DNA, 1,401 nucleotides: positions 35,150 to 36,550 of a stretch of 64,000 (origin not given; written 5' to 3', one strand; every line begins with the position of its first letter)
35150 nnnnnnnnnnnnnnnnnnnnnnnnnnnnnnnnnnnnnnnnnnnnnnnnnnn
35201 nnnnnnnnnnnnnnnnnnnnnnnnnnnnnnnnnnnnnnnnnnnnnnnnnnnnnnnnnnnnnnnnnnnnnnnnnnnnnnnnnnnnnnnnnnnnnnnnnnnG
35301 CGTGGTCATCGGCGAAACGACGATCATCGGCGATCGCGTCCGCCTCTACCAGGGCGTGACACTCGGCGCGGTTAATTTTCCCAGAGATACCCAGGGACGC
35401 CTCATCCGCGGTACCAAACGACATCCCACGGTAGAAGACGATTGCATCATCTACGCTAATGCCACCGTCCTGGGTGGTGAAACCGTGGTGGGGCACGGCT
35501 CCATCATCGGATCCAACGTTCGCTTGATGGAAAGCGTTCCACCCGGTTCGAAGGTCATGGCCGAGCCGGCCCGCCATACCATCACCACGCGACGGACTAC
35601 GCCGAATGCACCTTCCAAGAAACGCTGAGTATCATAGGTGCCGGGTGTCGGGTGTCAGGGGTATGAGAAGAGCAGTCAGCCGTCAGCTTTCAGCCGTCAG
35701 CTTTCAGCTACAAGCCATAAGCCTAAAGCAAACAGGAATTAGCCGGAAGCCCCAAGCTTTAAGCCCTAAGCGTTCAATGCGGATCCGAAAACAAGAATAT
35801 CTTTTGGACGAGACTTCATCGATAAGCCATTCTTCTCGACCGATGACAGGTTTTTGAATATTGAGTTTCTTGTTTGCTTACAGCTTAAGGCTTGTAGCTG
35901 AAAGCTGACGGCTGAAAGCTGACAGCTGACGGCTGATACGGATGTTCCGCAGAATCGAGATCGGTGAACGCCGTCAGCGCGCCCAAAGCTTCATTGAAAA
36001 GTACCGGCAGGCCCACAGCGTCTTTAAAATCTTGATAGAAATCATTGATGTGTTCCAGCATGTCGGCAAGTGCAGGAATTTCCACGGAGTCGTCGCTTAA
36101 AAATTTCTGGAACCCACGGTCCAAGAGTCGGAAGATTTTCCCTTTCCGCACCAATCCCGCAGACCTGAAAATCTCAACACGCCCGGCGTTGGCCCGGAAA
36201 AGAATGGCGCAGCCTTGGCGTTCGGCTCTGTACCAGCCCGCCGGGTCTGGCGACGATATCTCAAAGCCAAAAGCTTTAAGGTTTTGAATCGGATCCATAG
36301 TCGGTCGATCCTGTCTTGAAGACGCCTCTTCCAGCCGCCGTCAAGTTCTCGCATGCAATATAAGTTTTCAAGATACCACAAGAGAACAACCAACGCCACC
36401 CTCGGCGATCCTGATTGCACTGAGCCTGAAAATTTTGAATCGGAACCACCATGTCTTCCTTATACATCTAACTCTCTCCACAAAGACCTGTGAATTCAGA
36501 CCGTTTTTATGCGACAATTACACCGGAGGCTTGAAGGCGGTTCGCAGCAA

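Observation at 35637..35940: Heptanucleotide-periodic repeat array forming a large inverted repeat between convergent genes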

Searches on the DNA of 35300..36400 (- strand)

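Call 12: search_rna_families(source=window, start=35300, end=36400, threshold=evalue, max_evalue=10)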
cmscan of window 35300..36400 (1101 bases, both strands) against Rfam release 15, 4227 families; matches with E-value up to 10: 6.
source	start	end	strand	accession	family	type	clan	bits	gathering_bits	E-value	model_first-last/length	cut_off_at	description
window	35871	35931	+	RF00931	mir-879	Gene; miRNA;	-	18.7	90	0.84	1-74/74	no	mir-879 microRNA precursor family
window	35888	35923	+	RF03031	ssnA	Cis-reg;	-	16.5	37.3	0.35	1-48/48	no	ssnA RNA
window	35868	35928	+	RF00630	P26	Gene;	-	16.4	36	1.6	1-66/66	no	Pseudomonas sRNA P26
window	35674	35734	-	RF00931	mir-879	Gene; miRNA;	-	15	90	9.6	1-74/74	no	mir-879 microRNA precursor family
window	35652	35705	-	RF02480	GlsR14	Gene; snRNA; snoRNA; CD-box;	-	13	90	4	1-68/68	no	Small nucleolar RNA GlsR14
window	36000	36128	-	RF02175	SMAD5-AS1_3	Gene; lncRNA;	-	11.9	60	7.4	1-125/125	no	SMAD5 antisense RNA 1 conserved region 3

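Call 75: search_rna_families(sources=[L005, L014, L016, L027, L032, L034, L043, L071, L081, L108, L118, L011, L070, L097, L101, L004, L125, L128], threshold=gathering)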
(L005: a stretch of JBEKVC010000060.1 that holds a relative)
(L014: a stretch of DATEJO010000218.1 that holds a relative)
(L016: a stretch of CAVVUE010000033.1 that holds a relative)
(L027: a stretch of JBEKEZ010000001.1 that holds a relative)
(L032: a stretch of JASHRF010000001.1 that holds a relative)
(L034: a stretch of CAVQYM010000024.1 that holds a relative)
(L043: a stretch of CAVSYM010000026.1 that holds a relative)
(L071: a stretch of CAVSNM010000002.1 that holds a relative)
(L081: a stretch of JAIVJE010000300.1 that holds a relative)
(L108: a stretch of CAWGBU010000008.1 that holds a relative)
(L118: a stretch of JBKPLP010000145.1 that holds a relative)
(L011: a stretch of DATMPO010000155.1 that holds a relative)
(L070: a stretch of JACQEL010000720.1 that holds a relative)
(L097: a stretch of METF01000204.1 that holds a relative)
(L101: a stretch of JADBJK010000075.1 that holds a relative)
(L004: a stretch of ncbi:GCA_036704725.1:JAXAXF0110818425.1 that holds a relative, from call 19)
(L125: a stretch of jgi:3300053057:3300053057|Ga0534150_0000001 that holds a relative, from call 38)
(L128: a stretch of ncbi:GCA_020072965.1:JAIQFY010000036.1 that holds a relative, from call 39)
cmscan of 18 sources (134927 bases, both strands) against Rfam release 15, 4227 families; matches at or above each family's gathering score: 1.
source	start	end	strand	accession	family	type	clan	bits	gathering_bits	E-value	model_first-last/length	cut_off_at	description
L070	53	98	+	RF01687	Acido-Lenti-1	Gene; sRNA;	-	46.8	37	4.2e-07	1-46/46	no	Acido-Lenti-1 RNA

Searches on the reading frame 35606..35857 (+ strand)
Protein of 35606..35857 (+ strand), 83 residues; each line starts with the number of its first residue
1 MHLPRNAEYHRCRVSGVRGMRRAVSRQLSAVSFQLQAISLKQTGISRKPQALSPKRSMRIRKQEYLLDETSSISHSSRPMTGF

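Call 13: search_protein_families(library=pfam, proteins=[window:35606-35857:+], max_evalue=0.01)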
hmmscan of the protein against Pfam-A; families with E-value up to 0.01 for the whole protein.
window:35606-35857:+ (83 aa): 0 families

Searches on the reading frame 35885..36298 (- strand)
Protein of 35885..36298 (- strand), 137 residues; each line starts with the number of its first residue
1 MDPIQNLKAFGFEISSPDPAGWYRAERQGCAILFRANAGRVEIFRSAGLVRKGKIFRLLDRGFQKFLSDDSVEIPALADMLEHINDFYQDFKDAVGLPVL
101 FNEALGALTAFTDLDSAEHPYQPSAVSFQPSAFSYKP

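Call 13: search_protein_families(library=pfam, proteins=[window:35885-36298:-], max_evalue=0.01)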
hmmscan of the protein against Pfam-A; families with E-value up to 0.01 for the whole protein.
window:35885-36298:- (137 aa): 0 families

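Call 14: find_encoding_contigs(protein=window:35885-36298:-, flank=5000, max_places=10)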
Protein window:35885-36298:- (137 aa): no gene with exactly this product is on record in the collection.

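Call 15: find_homologous_proteins(query=window:35885-36298:-, max_evalue=0.001)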
Query window:35885-36298:- (137 aa): 11 proteins with E <= 0.001 among 55 candidates.
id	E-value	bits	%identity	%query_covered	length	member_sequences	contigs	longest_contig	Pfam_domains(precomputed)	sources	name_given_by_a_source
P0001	6.4e-86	303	100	100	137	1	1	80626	-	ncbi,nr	ncbi:MAG: hypothetical protein PHX83_07935 [Acidobacteriia bacterium]|nr:hypothetical protein [Terri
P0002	1.3e-44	170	68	86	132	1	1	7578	-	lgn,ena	-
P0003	1.5e-43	166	78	71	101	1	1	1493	-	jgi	jgi:hypothetical protein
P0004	3.1e-41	159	63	87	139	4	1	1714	-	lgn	-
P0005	2.3e-40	156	63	88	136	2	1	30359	-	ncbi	-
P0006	1.2e-39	154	64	88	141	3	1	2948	-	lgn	-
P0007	1.6e-39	153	64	87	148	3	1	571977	-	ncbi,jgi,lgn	jgi:hypothetical protein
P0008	1.0e-37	147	62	87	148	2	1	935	-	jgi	jgi:hypothetical protein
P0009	1.8e-37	147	60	87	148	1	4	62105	-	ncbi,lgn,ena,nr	ncbi:MAG: hypothetical protein LAO31_16070 [Acidobacteriia bacterium]|nr:hypothetical protein [Terri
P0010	2.2e-36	143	59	87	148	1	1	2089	-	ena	-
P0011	1.1e-21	95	63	60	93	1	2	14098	-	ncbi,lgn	-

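Call 17: find_encoding_contigs(protein=P0002, flank=4000, max_places=4)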
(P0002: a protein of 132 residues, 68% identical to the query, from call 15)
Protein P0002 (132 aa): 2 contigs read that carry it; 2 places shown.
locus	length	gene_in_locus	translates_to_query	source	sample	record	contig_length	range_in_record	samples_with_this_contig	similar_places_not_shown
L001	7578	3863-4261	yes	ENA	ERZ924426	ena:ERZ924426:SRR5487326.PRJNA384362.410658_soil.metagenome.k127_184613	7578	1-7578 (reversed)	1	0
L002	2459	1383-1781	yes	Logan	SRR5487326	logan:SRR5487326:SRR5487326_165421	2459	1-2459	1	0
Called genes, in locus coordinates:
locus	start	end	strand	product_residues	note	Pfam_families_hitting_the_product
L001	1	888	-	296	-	?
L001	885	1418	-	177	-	PF07998:Peptidase_M54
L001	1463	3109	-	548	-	PF00672:HAMP, PF00512:HisKA, PF02518:HATPase_c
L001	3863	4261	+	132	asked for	-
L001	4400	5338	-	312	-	PF00132:Hexapep (faint), PF25087:GMPPB_C (faint)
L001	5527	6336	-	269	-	PF02811:PHP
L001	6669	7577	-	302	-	?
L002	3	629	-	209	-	?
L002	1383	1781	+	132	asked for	-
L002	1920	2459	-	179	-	?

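Call 18: find_encoding_contigs(protein=P0003, flank=4000, max_places=4)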
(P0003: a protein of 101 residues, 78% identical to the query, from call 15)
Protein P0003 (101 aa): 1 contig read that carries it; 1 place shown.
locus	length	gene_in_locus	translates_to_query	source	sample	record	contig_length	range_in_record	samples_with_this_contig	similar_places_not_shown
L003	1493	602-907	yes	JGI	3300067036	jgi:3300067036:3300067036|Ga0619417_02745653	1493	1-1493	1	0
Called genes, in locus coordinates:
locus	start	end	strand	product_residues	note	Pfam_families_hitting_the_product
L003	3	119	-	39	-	?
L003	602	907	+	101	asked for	-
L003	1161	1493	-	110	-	?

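Call 19: find_encoding_contigs(protein=P0005, flank=4000, max_places=4)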
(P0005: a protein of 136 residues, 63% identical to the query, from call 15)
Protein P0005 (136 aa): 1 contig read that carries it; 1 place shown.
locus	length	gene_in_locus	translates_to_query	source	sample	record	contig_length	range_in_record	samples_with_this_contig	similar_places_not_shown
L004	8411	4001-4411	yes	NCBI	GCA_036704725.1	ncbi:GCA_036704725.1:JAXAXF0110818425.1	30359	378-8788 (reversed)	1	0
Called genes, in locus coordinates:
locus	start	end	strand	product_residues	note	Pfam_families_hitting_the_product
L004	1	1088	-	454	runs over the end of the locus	PF00072:Response_reg, PF00158:Sigma54_activat, PF14532:Sigma54_activ_2, PF07728:AAA_5 (weak), PF25601:AAA_lid_14, PF02954:HTH_8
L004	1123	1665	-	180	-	PF07998:Peptidase_M54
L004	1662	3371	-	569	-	PF00672:HAMP, PF00512:HisKA, PF02518:HATPase_c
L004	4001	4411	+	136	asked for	-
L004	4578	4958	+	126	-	-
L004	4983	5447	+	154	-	-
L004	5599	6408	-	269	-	PF02811:PHP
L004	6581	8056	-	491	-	-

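Call 38: find_encoding_contigs(protein=P0007, flank=3000, max_places=3)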
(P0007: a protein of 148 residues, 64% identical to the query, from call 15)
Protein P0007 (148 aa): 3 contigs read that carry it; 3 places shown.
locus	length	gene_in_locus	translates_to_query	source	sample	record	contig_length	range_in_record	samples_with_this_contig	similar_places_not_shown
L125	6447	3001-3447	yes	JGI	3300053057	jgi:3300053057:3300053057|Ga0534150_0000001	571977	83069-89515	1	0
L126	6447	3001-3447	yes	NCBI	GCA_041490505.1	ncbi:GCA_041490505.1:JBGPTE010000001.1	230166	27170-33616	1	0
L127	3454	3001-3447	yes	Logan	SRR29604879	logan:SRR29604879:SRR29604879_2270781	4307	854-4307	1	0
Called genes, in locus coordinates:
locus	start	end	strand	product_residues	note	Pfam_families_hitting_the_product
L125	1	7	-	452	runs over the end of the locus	PF00072:Response_reg, PF13556:HTH_30 (faint), PF00158:Sigma54_activat, PF14532:Sigma54_activ_2, PF07728:AAA_5, PF25601:AAA_lid_14, PF02954:HTH_8, PF13518:HTH_28 (weak)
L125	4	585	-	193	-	PF07998:Peptidase_M54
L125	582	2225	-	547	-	PF00672:HAMP, PF00512:HisKA, PF13581:HATPase_c_2 (weak), PF02518:HATPase_c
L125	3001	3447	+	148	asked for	-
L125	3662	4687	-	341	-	PF25087:GMPPB_C (faint), PF00132:Hexapep (faint)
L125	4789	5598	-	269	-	PF02811:PHP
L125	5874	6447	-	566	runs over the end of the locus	PF05960:DUF885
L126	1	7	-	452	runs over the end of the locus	PF00072:Response_reg, PF13556:HTH_30 (faint), PF00158:Sigma54_activat, PF14532:Sigma54_activ_2, PF07728:AAA_5, PF25601:AAA_lid_14, PF02954:HTH_8, PF13518:HTH_28 (weak)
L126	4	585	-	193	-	PF07998:Peptidase_M54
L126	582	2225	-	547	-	PF00672:HAMP, PF00512:HisKA, PF13581:HATPase_c_2 (weak), PF02518:HATPase_c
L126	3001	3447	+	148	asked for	-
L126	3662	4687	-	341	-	PF25087:GMPPB_C (faint), PF00132:Hexapep (faint)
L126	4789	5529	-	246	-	-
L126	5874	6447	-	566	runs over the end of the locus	PF05960:DUF885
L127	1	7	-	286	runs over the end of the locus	?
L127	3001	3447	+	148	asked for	-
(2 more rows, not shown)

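Call 39: find_encoding_contigs(protein=P0009, flank=3000, max_places=3)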
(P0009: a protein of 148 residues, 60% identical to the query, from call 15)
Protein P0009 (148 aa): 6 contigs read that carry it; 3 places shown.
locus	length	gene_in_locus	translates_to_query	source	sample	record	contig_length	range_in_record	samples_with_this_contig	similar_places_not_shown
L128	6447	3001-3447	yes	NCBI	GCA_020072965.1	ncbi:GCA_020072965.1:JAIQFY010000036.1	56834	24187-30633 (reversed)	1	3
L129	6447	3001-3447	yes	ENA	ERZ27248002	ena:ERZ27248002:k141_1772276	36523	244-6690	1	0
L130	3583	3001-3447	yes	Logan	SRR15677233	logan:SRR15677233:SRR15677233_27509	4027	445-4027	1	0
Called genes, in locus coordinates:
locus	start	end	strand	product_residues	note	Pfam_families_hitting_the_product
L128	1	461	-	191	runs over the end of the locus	PF07998:Peptidase_M54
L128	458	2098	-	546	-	PF00672:HAMP, PF00512:HisKA, PF13581:HATPase_c_2 (weak), PF02518:HATPase_c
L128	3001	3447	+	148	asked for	-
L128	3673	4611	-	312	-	PF25087:GMPPB_C (faint), PF00132:Hexapep (faint)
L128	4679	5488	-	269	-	PF02811:PHP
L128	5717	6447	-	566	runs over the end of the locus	PF05960:DUF885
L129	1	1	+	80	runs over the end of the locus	?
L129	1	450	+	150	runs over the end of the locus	PF00941:FAD_binding_5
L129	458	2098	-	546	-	PF00672:HAMP, PF00512:HisKA, PF13581:HATPase_c_2 (weak), PF02518:HATPase_c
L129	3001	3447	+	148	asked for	-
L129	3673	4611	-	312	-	PF25087:GMPPB_C (faint), PF00132:Hexapep (faint)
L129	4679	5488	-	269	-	PF02811:PHP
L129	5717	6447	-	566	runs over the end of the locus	PF05960:DUF885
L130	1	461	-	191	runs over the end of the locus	PF07998:Peptidase_M54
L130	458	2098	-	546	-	PF00672:HAMP, PF00512:HisKA, PF13581:HATPase_c_2 (weak), PF02518:HATPase_c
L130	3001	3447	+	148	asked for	-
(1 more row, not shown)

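Call 40: find_encoding_contigs(protein=P0006, flank=3000, max_places=3)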
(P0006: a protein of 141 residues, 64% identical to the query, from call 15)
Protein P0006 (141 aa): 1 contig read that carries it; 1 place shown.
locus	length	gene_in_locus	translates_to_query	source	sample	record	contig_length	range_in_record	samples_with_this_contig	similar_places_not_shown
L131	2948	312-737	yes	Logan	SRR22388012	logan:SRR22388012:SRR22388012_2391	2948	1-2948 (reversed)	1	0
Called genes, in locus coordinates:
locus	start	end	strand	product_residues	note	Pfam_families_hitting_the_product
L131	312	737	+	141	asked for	-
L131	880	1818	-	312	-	PF00132:Hexapep (faint), PF25087:GMPPB_C (faint)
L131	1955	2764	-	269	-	PF02811:PHP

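Call 53: find_encoding_contigs(protein=P0004, flank=2000, max_places=2)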
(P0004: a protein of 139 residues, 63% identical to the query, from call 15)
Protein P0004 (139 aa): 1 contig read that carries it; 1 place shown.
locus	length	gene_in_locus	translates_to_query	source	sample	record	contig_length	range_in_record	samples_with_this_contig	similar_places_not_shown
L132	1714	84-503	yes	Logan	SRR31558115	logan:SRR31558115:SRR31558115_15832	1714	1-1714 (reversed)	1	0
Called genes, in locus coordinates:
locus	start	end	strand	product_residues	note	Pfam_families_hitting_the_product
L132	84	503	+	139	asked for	-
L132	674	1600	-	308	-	PF00132:Hexapep (faint)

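Call 54: find_encoding_contigs(protein=P0010, flank=2000, max_places=2)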
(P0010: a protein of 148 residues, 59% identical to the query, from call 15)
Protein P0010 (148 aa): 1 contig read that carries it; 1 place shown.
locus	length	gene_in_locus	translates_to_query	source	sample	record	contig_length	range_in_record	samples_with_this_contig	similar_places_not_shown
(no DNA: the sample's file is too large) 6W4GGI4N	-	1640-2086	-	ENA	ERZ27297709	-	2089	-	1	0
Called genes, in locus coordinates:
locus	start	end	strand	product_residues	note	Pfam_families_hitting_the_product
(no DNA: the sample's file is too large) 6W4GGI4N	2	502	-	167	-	?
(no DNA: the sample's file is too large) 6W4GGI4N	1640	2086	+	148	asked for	-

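Call 55: find_encoding_contigs(protein=P0011, flank=2000, max_places=2)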
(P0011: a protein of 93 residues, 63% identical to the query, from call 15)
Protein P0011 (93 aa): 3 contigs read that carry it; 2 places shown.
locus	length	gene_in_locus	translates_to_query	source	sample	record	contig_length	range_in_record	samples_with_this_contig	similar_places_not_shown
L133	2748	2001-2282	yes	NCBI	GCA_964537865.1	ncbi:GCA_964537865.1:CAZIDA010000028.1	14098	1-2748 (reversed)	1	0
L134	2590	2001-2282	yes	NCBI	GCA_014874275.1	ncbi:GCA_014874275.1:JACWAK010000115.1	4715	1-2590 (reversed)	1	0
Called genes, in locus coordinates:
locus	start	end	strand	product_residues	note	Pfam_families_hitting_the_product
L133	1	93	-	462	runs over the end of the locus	PF22807:TrAA12, PF23500:DUF7133, PF01436:NHL (faint), PF07995:GSDH, PF22807:TrAA12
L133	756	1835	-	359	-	PF13462:Thioredoxin_4, PF01323:DSBA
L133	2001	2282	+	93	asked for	-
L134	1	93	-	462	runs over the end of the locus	PF22807:TrAA12, PF23500:DUF7133, PF01436:NHL (faint), PF07995:GSDH, PF22807:TrAA12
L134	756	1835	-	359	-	PF13462:Thioredoxin_4, PF01323:DSBA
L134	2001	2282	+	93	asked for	-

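Call 63: search_protein_families(library=ncbifam, proteins=[window:35885-36298:-], max_evalue=0.001)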
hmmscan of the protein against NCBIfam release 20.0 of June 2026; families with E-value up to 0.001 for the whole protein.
window:35885-36298:- (137 aa): 0 families
